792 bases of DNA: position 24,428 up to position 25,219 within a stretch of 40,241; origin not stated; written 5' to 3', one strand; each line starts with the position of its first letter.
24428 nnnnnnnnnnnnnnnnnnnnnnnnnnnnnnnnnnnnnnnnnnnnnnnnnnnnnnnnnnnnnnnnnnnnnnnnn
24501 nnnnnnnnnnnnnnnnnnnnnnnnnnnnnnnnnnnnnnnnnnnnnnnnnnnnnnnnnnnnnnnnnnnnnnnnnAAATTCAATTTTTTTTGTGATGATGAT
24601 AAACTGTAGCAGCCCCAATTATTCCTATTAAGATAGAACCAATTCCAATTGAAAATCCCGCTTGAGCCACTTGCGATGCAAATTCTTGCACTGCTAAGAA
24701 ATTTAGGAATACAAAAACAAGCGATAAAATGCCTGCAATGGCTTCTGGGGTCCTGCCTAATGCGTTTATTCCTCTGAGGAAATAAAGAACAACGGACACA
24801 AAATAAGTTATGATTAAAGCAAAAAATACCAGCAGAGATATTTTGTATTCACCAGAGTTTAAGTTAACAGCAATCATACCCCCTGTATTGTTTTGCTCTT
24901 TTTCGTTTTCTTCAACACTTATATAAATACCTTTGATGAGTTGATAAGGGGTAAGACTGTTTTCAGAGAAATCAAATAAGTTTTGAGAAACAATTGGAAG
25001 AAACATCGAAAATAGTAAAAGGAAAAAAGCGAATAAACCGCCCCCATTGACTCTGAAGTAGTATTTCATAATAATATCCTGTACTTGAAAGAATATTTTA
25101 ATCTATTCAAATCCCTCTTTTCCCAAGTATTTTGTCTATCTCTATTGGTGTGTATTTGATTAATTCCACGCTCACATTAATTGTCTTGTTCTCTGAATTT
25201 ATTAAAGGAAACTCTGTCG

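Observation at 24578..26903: Island operon built around a 2H-phosphoesterase/metallophosphoesterase fusion: candidate RNA-end-healing or signal-degrading module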

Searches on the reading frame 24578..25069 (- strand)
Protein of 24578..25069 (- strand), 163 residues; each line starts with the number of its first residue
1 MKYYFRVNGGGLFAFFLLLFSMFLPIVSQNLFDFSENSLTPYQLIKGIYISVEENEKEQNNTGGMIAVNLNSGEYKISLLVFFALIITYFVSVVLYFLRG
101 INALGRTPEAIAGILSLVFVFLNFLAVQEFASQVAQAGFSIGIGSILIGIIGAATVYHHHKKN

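Call 3: search_protein_families(library=pfam, proteins=[window:24578-25069:-], max_evalue=0.1)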
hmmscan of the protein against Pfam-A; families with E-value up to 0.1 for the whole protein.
window:24578-25069:- (163 aa): 3 families
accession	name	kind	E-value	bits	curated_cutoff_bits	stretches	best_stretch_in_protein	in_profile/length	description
PF09835.14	DUF2062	-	0.024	15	27.4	1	80-158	61-132/147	Uncharacterized protein conserved in bacteria (DUF2062)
PF14037.11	YoqO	-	0.045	14.7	27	0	14-52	4-39/116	YoqO-like protein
PF09861.14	Lar_N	-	0.046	13.4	23.3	1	105-161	137-193/204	Lactate racemase N-terminal domain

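Call 4: search_protein_families(library=ncbifam, proteins=[window:24578-25069:-], max_evalue=0.1)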
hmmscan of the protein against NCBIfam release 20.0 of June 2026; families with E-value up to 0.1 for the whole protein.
window:24578-25069:- (163 aa): 0 families

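Call 48: search_protein_families(library=padloc, proteins=[window:24578-25069:-], max_evalue=0.1)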
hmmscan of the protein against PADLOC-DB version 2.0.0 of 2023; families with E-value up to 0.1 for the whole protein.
window:24578-25069:- (163 aa): 0 families

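Call 49: search_protein_families(library=phrogs, proteins=[window:24578-25069:-], max_evalue=0.1)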
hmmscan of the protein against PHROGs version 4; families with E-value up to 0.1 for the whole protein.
window:24578-25069:- (163 aa): 0 families

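Call 84: search_protein_representatives(protein=window:24578-25069:-)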
Query: 163 residues. Proteins with E-value up to 0.001 (for the whole library): 2; up to 1e-10: 1; up to 1e-30: 1. The best 2 are listed.
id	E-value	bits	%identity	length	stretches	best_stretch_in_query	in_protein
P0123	1.4e-96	336.9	100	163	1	1-163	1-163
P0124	5.1e-04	36.3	27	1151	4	95-138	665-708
